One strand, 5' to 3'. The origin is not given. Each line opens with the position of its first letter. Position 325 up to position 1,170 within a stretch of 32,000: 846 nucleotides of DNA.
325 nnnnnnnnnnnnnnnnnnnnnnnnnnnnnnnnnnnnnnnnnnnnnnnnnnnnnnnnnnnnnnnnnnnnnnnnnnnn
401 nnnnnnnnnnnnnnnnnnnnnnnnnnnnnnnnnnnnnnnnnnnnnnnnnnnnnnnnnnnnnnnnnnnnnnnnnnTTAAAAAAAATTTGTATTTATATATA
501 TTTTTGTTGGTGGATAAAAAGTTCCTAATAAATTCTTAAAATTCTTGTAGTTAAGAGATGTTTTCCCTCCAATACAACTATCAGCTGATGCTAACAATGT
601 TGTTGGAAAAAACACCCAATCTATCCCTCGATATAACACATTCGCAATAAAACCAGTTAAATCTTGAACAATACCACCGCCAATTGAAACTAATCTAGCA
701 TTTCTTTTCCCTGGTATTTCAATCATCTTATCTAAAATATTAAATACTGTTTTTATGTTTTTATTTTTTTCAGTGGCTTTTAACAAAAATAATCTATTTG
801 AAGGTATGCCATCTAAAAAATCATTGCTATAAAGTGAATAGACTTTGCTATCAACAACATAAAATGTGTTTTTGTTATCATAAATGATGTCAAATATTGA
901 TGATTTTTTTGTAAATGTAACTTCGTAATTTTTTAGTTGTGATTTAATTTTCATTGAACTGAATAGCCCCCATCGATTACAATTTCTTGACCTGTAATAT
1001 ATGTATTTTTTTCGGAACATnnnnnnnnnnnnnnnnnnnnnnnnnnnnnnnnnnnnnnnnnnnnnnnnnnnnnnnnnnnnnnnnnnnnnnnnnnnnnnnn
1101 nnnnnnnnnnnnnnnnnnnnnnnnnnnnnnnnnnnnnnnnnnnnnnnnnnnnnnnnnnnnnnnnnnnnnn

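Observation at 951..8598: The CDP-3,6-dideoxyhexose core (rfbF-rfbG-rfbH) shares an operon with a YerE-like ThDP enzyme and a reductase, predicting a branched-chain yersiniose-type CDP-sugar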

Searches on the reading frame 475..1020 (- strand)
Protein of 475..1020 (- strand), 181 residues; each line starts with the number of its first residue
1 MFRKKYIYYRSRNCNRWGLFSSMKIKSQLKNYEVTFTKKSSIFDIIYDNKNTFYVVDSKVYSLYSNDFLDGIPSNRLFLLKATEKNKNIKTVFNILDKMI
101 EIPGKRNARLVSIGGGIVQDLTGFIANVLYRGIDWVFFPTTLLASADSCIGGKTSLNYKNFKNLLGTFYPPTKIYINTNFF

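Call 3: search_protein_families(library=pfam, proteins=[window:475-1020:-], max_evalue=0.01)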
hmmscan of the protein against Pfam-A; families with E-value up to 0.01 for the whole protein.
window:475-1020:- (181 aa): 1 family
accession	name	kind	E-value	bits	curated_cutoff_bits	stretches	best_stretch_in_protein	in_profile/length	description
PF01761.26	DHQ_synthase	-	1.8e-32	111.8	24.2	1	79-180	3-104/115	3-dehydroquinate synthase N-terminal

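Call 4: search_protein_families(library=ncbifam, proteins=[window:475-1020:-], max_evalue=0.01)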
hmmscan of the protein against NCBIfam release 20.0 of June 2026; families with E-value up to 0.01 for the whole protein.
window:475-1020:- (181 aa): 5 families
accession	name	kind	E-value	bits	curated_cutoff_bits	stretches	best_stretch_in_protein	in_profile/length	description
TIGR04425.1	P_lya_rel_AroB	hypoth_equivalog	5.7e-63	213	400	1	25-181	1-157/348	AroB-related putative sugar phosphate phospholyase (cyclizing)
TIGR01357.1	aroB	equivalog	3e-36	125.3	305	1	44-180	15-156/344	3-dehydroquinate synthase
NF010556.0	PRK13951.1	equivalog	6e-23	81.4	560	1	58-177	194-308/492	bifunctional shikimate kinase AroK/3-dehydroquinate synthase AroB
NF004852.0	PRK06203.1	equivalog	5.1e-22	78.3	333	1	77-180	91-195/407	3-dehydroquinate synthase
NF010627.0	PRK14021.1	equivalog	2e-17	62.8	565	1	82-176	245-339/542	bifunctional shikimate kinase/3-dehydroquinate synthase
